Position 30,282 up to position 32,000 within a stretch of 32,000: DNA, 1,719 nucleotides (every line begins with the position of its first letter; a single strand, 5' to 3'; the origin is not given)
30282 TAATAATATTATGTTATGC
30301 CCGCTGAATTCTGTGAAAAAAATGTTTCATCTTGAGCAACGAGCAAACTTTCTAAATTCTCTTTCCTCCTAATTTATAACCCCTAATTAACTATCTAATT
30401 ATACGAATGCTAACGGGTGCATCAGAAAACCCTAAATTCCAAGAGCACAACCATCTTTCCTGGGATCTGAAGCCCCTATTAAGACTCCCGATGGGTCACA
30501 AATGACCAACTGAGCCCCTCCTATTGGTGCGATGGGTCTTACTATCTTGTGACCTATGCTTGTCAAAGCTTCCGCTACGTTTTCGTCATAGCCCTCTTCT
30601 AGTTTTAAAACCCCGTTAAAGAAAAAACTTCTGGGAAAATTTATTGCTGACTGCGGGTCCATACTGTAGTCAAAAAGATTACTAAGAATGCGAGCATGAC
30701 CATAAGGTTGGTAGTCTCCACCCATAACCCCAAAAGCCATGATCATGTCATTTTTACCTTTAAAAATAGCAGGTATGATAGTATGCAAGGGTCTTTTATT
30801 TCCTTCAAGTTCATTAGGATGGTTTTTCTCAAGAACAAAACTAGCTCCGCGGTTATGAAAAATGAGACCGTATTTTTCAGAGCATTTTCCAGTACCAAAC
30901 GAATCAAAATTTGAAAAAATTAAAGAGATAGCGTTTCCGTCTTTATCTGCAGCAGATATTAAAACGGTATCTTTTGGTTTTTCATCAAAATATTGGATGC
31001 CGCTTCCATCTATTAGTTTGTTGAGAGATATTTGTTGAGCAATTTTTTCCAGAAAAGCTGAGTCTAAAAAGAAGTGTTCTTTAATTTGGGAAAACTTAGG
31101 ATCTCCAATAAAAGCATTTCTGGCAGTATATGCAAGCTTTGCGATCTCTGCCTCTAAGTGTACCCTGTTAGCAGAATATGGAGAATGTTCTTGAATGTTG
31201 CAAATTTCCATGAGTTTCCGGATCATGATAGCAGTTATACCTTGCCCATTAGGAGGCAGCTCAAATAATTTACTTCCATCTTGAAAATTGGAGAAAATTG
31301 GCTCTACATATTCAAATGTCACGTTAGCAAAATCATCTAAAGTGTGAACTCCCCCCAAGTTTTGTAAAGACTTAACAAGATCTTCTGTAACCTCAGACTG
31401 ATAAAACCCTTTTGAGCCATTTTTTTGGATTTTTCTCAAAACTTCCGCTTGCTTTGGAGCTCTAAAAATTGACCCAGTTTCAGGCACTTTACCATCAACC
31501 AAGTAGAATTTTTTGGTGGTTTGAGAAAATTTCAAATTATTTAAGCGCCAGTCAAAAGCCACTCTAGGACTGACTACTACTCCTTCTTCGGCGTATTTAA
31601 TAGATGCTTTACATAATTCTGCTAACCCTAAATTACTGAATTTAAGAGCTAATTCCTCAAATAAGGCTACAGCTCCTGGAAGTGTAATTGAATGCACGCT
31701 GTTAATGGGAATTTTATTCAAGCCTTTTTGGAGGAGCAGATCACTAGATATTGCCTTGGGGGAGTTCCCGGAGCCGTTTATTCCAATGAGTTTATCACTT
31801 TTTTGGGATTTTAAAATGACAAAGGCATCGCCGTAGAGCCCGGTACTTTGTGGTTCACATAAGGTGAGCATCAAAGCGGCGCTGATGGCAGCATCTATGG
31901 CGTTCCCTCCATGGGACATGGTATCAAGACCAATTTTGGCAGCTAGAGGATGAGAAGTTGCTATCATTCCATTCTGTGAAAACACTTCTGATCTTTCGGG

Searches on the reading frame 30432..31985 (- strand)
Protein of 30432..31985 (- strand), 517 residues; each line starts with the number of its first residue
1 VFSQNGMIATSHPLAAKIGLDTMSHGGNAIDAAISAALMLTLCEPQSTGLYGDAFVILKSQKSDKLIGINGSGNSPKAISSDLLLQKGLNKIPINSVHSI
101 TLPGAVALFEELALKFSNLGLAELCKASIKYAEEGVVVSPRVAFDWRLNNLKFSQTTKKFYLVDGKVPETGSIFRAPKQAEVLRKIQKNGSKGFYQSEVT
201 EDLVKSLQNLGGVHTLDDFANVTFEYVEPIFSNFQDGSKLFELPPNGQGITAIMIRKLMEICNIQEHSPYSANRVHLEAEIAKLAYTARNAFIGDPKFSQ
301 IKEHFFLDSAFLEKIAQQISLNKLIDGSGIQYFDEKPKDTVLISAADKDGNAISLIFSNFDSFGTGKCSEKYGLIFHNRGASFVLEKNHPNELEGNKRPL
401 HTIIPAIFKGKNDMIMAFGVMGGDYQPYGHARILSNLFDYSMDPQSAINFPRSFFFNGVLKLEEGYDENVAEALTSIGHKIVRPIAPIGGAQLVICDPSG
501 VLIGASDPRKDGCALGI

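Call 8: search_protein_families(library=pfam, proteins=[window:30432-31985:-])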
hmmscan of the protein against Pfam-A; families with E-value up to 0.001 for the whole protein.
window:30432-31985:- (517 aa): 1 family
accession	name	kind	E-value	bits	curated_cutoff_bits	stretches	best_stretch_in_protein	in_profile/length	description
PF01019.26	G_glu_transpept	-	7.4e-112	375.2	27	1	22-512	3-512/512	Gamma-glutamyltranspeptidase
